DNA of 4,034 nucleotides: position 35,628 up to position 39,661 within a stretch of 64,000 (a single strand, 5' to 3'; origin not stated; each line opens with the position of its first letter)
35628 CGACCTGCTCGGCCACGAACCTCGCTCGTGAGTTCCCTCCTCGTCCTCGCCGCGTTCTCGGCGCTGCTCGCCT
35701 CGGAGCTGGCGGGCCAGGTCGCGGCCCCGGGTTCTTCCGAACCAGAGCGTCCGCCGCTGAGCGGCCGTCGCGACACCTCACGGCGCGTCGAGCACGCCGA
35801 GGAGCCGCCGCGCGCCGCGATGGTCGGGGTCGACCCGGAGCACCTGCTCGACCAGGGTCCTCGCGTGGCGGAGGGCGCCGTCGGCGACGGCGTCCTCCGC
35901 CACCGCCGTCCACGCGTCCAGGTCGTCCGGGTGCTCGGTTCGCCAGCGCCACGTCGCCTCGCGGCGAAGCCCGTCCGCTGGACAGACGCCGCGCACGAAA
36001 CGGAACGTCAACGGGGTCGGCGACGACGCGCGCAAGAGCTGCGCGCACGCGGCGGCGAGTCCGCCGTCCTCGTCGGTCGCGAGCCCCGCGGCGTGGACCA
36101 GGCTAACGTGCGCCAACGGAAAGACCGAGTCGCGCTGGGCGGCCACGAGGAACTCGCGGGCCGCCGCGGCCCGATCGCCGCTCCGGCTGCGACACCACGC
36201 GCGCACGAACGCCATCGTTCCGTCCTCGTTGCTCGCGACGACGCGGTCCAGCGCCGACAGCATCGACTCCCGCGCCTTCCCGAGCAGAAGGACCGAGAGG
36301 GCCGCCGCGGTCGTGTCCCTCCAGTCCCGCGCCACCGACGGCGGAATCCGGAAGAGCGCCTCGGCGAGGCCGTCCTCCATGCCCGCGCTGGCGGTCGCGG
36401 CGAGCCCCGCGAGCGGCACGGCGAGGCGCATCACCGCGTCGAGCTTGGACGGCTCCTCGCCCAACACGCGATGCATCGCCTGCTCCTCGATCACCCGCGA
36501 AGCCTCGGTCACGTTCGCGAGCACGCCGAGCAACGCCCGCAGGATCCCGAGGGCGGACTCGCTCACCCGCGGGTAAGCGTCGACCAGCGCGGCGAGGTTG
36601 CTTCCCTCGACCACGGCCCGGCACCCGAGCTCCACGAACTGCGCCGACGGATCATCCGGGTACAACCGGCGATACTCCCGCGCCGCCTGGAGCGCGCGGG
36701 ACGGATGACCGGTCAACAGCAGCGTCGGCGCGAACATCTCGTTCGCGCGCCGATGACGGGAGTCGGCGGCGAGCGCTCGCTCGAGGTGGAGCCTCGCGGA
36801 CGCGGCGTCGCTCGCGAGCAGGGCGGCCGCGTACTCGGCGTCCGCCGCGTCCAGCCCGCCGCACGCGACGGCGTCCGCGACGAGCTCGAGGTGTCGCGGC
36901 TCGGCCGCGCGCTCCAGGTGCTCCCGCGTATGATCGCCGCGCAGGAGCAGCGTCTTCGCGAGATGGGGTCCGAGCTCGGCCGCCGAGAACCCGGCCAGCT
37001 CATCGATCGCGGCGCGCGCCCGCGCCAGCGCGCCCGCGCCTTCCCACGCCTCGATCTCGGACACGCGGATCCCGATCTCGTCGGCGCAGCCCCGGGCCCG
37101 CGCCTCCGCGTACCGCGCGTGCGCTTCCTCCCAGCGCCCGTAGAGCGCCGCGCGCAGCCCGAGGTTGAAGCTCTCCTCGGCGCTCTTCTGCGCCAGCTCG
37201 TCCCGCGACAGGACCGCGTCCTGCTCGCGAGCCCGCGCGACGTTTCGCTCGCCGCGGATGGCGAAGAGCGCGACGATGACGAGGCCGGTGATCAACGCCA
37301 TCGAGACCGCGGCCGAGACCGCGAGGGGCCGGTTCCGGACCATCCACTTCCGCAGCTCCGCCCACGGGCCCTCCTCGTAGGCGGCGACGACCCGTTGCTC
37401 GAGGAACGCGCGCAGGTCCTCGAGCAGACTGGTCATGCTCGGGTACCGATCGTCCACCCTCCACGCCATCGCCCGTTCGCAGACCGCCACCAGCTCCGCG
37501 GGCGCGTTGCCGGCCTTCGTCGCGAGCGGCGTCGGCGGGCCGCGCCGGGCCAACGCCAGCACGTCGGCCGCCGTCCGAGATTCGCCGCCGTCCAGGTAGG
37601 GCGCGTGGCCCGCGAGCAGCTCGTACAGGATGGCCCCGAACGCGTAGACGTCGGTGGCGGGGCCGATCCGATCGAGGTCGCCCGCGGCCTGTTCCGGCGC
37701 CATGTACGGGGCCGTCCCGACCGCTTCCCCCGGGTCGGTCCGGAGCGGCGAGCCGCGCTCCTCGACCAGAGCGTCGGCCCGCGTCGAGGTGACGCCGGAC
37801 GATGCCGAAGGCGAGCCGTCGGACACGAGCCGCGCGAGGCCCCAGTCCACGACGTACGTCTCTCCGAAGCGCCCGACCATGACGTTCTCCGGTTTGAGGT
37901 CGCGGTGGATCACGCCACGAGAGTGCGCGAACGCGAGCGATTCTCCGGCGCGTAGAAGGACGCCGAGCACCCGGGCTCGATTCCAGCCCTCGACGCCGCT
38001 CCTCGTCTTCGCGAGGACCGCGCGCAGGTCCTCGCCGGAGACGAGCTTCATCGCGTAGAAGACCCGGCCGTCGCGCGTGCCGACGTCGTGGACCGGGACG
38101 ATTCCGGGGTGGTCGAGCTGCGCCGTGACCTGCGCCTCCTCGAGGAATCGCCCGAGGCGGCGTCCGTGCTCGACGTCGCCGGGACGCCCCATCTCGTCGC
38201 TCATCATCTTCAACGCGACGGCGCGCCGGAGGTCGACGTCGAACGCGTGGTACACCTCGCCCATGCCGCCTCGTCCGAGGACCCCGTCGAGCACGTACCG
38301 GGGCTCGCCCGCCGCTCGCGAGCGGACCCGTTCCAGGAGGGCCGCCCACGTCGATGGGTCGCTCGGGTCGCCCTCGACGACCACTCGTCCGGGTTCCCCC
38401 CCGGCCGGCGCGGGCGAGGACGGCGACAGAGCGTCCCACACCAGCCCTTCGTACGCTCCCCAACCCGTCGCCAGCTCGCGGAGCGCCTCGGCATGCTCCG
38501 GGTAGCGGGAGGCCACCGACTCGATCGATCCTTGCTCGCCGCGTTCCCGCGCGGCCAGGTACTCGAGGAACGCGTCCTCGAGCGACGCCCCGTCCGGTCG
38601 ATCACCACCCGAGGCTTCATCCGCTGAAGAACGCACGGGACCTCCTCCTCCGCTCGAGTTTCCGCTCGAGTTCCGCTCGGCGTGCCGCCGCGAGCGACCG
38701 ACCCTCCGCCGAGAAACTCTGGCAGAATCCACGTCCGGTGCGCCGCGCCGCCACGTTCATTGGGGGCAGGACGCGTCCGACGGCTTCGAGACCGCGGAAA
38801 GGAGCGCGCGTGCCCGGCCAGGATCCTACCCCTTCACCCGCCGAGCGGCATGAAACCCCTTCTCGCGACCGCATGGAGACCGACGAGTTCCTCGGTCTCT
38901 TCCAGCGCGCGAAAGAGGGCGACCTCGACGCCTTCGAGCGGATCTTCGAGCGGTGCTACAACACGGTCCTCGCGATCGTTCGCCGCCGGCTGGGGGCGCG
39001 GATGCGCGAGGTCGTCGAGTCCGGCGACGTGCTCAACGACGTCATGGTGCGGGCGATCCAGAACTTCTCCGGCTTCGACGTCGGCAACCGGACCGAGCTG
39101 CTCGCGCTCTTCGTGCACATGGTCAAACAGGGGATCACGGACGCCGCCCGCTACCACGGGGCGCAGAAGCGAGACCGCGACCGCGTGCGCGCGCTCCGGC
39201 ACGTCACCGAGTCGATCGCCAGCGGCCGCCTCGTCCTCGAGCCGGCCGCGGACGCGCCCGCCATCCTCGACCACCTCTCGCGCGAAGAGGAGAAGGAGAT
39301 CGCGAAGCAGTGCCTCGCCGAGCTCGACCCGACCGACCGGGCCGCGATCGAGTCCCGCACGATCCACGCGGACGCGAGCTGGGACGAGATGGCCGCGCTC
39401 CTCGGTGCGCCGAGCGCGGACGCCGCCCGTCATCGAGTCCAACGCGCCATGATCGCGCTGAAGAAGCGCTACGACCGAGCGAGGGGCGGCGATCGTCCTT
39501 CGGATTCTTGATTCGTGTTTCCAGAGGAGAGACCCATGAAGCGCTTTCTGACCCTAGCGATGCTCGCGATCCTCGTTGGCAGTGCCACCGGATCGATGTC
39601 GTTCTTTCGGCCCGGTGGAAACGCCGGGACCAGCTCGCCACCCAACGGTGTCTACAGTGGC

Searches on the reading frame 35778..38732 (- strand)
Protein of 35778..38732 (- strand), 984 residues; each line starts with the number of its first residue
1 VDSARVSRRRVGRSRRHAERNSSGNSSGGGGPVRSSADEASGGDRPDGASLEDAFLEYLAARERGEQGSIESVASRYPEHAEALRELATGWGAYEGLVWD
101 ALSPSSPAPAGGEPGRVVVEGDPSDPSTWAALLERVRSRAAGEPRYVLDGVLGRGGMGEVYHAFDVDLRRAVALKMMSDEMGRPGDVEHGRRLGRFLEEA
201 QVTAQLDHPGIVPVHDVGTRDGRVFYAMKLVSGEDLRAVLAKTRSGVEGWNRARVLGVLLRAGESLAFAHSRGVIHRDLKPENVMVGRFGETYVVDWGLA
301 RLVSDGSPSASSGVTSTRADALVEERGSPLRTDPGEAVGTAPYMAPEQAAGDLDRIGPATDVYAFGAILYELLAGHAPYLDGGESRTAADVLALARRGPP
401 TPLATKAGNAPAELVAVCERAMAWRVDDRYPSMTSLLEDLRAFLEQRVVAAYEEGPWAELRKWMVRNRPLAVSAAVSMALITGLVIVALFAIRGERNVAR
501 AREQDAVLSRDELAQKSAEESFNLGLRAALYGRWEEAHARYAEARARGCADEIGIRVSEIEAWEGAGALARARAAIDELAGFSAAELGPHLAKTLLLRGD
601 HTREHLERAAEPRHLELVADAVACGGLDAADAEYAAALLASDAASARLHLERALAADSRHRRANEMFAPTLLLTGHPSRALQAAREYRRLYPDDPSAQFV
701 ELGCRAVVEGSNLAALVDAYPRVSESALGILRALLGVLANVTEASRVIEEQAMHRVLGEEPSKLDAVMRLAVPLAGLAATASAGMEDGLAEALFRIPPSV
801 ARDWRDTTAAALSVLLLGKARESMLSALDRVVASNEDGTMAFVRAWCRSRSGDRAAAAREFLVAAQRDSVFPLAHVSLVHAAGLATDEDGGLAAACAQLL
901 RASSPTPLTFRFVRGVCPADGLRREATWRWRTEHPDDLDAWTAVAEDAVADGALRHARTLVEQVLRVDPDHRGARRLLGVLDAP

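Call 3: search_protein_families(library=pfam, proteins=[window:35778-38732:-], max_evalue=0.01)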
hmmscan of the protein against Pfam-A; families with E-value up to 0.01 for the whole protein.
window:35778-38732:- (984 aa): 2 families
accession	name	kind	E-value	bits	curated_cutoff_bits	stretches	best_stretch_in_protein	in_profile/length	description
PF00069.31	Pkinase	-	7.4e-33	114.5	31.7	1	147-386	2-204/263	Protein kinase domain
PF07714.23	PK_Tyr_Ser-Thr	-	1.1e-21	77.7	23.1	2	149-306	4-155/258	Protein tyrosine and serine/threonine kinase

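Call 27: search_protein_families(library=ncbifam, proteins=[window:35778-38732:-], max_evalue=0.001)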
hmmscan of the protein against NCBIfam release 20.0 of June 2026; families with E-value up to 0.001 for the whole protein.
window:35778-38732:- (984 aa): 13 families
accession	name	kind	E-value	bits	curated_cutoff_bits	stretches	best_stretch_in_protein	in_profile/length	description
NF033483.0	PknB_PASTA_kin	equivalog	3.7e-59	201.2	450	1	144-450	7-275/563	Stk1 family PASTA domain-containing Ser/Thr kinase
NF009651.0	PRK13184.1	equivalog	1.2e-51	175.8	839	1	145-446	3-293/932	serine/threonine-protein kinase PknD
NF052427.1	StpK7MSMEG_1200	equivalog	6.1e-47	160.4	900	1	145-501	8-329/601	serine/threonine protein kinase StpK7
NF047741.1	antiphage_MADS6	equivalog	1.7e-30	106.1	460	2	256-449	302-466/612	methylation-associated defense system protein kinase MAD6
TIGR03903.1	TOMM_kin_cyc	equivalog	2.3e-29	101.9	705.75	1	170-456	4-260/1267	TOMM system kinase/cyclase fusion protein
NF038150.1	lanthi_synth_IV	equivalog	2.1e-25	89.2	650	1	137-446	182-459/851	class IV lanthionine synthetase LanL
NF038151.1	lanthi_synth_III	equivalog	5.3e-10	38.3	575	1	131-308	207-391/833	class III lanthionine synthetase LanKC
NF058632.1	SerThrKinPrkT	equivalog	2.4e-08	33.4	280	1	145-287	22-151/322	serine/threonine protein kinase PrkT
TIGR03724.2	arch_bud32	equivalog_domain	5e-08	32.7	125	1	192-304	36-135/193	KEOPS complex kinase/ATPase Bud32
TIGR02917.1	PEP_TPR_lipo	equivalog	3.5e-06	25.2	312.2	0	634-698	403-468/899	XrtA/PEP-CTERM system TPR-repeat protein PrsT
NF007174.0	PRK09605.1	equivalog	2e-05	23.3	447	1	185-302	372-475/535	bifunctional N(6)-L-threonylcarbamoyladenine synthase/serine/threonine protein kinase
NF011463.0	PRK14879.1-4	equivalog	5.7e-05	22.6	188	1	188-304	57-164/237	Kae1-associated kinase Bud32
NF011464.0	PRK14879.1-7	equivalog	0.00041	20.2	246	1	171-302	28-151/221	Kae1-associated kinase Bud32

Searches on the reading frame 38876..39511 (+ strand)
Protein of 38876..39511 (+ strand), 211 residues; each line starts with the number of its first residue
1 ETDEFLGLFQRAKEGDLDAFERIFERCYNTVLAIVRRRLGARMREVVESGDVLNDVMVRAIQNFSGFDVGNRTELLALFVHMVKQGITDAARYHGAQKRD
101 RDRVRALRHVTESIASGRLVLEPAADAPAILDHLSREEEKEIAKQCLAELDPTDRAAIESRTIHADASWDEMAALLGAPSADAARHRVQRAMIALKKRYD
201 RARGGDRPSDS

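Call 3: search_protein_families(library=pfam, proteins=[window:38876-39511:+], max_evalue=0.01)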
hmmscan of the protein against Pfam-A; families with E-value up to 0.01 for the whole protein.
window:38876-39511:+ (211 aa): 3 families
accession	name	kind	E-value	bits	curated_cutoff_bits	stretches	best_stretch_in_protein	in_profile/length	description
PF07638.17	Sigma70_ECF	-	1.9e-09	38.1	21.1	1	7-182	6-167/185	ECF sigma factor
PF04542.20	Sigma70_r2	-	6.6e-05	23.1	24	1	24-94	2-68/71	Sigma-70 region 2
PF10056.14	DUF2293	-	0.0054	17.3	25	1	123-199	10-84/85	Uncharacterized conserved protein (DUF2293)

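Call 27: search_protein_families(library=ncbifam, proteins=[window:38876-39511:+], max_evalue=0.001)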
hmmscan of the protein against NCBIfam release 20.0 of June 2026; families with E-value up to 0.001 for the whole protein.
window:38876-39511:+ (211 aa): 15 families
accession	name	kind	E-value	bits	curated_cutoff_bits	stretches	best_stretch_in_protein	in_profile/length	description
TIGR02984.1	Sig-70_plancto1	subfamily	4.5e-20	72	183.75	1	12-197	1-186/189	RNA polymerase sigma-70 factor, Planctomycetaceae-specific subfamily 1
TIGR02937.1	sigma70-ECF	superfamily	8.4e-16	58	42.9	1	18-198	1-164/165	sigma-70 family RNA polymerase sigma factor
TIGR02999.1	Sig-70_X6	subfamily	4.4e-08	33.2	126.15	1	8-118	7-118/183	ECF-type sigma factor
TIGR02985.1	Sig70_bacteroi1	subfamily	7.5e-07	29.5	126.4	1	19-197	2-160/162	RNA polymerase sigma-70 factor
NF007228.0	PRK09646.1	subfamily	1.2e-06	28.3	226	1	7-198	19-189/194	ECF RNA polymerase sigma factor SigK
NF007230.0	PRK09648.1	subfamily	2.3e-06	27.5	209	1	6-201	14-191/195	RNA polymerase sigma factor ShbA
NF009167.0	PRK12514.1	equivalog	6.1e-06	26.3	265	1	2-198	4-177/180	RNA polymerase sigma factor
TIGR02939.1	RpoE_Sigma70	equivalog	1.2e-05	25.5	236.15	1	7-198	9-185/190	RNA polymerase sigma factor RpoE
NF009166.1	PRK12513.1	equivalog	1.8e-05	24.5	206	1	8-198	12-185/193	RNA polymerase sigma factor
NF009172.0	PRK12519.1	subfamily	3e-05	23.6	222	1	8-198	19-188/194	RNA polymerase sigma factor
NF010500.0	PRK13919.1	subfamily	4.4e-05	23.7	226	1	13-197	18-181/186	putative RNA polymerase sigma E protein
NF007216.0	PRK09638.1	equivalog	7.7e-05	22.5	194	0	8-69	8-65/180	RNA polymerase sigma factor SigY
TIGR02952.1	Sig70_famx2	equivalog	0.00012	22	206.45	1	9-96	2-84/170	ECF subfamily RNA polymerase sigma factor, BldN family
NF009165.0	PRK12512.1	equivalog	0.00075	19.1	198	0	3-95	7-97/184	RNA polymerase sigma factor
NF009195.0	PRK12543.1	subfamily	0.00082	18.9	197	0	6-199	8-178/192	RNA polymerase sigma factor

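Call 38: find_homologous_proteins(query=window:38876-39511:+, max_evalue=0.00001)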
Query window:38876-39511:+ (211 aa): 11 proteins with E <= 0.00001 among 1717 candidates.
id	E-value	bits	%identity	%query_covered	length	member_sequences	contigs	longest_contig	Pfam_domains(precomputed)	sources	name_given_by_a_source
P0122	1.1e-130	451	100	100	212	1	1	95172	PF07638.18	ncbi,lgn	-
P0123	1.1e-35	141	44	89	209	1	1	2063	PF07638.18,PF04542.21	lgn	-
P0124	2.0e-27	114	40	94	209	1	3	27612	PF04542.21,PF08281.19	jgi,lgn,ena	-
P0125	6.0e-22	97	37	91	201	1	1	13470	PF07638.18,PF04542.21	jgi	jgi:RNA polymerase sigma-70 factor, ECF subfamily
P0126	2.4e-21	95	38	94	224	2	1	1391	PF07638.18,PF04542.21,PF08281.19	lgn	-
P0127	7.6e-21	93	34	98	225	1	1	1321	PF07638.18,PF04542.21,PF08281.19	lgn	-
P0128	9.3e-18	83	32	91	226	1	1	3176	PF07638.18,PF04542.21,PF08281.19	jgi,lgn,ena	-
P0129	4.8e-14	71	31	74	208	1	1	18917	PF07638.18,PF04545.23,PF04542.21,PF08281.19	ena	-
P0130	1.1e-11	63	30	96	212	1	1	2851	PF04542.21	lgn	-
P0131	1.5e-11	63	28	87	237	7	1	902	PF07638.18,PF04545.23,PF04542.21,PF08281.19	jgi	jgi:RNA polymerase sigma-70 factor (ECF subfamily)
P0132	5.3e-7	48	28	91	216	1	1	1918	PF07638.18,PF04545.23,PF04542.21,PF08281.19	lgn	-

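Call 39: find_encoding_contigs(protein=P0124, flank=6000, max_places=1)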
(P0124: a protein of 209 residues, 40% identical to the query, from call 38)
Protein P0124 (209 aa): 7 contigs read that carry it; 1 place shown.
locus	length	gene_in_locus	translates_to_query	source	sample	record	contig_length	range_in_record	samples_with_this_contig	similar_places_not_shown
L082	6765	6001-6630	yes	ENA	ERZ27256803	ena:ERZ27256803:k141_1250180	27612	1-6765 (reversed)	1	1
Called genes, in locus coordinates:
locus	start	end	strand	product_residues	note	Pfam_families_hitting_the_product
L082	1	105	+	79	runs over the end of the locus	PF00550:PP-binding, PF14573:PP-binding_2 (weak)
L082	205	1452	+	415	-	PF00109:ketoacyl-synt, PF00108:Thiolase_N (faint), PF02801:Ketoacyl-synt_C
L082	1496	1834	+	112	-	-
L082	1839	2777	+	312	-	PF08240:ADH_N, PF16912:Glu_dehyd_C (faint), PF00107:ADH_zinc_N (weak)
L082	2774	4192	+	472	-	PF01704:UDPGP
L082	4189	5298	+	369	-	PF01820:Dala_Dala_lig_N, PF07478:Dala_Dala_lig_C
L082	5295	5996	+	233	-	PF01113:DapB_N, PF05173:DapB_C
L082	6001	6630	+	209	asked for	PF04542:Sigma70_r2 (weak), PF08281:Sigma70_r4_2 (weak)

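Call 40: find_encoding_contigs(protein=P0125, flank=6000, max_places=1)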
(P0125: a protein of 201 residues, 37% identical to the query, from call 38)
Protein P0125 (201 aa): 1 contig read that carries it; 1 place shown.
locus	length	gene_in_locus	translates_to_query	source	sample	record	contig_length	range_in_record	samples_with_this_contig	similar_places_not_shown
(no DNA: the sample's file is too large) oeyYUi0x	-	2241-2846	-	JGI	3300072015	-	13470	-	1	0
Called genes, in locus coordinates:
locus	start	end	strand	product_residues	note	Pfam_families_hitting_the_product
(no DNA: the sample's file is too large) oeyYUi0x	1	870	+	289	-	?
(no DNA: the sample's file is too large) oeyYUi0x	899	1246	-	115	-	-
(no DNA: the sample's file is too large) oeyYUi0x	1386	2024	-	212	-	PF04542:Sigma70_r2 (weak), PF08281:Sigma70_r4_2, PF04545:Sigma70_r4 (weak)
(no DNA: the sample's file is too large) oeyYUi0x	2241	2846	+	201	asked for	PF07638:Sigma70_ECF, PF04542:Sigma70_r2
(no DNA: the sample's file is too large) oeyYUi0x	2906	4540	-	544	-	PF00884:Sulfatase, PF01663:Phosphodiest, PF16347:SGSH_C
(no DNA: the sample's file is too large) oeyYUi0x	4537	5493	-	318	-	PF01261:AP_endonuc_2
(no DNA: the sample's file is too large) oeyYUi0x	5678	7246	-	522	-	PF01841:Transglut_core (weak)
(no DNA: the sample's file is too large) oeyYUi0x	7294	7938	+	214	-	PF04542:Sigma70_r2, PF08281:Sigma70_r4_2, PF04545:Sigma70_r4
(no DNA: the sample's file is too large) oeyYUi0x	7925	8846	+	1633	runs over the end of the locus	PF01835:MG2, PF00207:A2M, PF07678:TED_complement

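Call 41: find_encoding_contigs(protein=P0129, flank=6000, max_places=1)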
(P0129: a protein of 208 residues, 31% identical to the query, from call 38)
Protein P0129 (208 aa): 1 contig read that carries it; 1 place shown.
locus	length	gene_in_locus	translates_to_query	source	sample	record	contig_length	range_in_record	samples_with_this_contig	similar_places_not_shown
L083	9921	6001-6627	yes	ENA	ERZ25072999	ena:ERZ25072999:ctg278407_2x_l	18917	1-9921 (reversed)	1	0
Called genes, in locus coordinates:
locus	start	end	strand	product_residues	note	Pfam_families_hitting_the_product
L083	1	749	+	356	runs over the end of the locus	PF01833:TIG (weak)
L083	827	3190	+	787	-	PF00512:HisKA, PF02518:HATPase_c, PF00072:Response_reg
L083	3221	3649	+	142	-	PF08211:dCMP_cyt_deam_2, PF26947:CDL (weak), PF00383:dCMP_cyt_deam_1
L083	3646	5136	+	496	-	PF22745:Nlig-Ia, PF01653:DNA_ligase_aden, PF03120:OB_DNA_ligase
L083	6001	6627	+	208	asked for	PF07638:Sigma70_ECF, PF04542:Sigma70_r2 (weak), PF08281:Sigma70_r4_2, PF04545:Sigma70_r4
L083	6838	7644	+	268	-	PF13489:Methyltransf_23, PF01135:PCMT (weak), PF01209:Ubie_methyltran, PF05891:Methyltransf_PK, PF13649:Methyltransf_25, PF13847:Methyltransf_31, PF08241:Methyltransf_11, PF08242:Methyltransf_12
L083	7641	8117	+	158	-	-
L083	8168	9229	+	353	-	PF01595:CNNM, PF00571:CBS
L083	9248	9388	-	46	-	-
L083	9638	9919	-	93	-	?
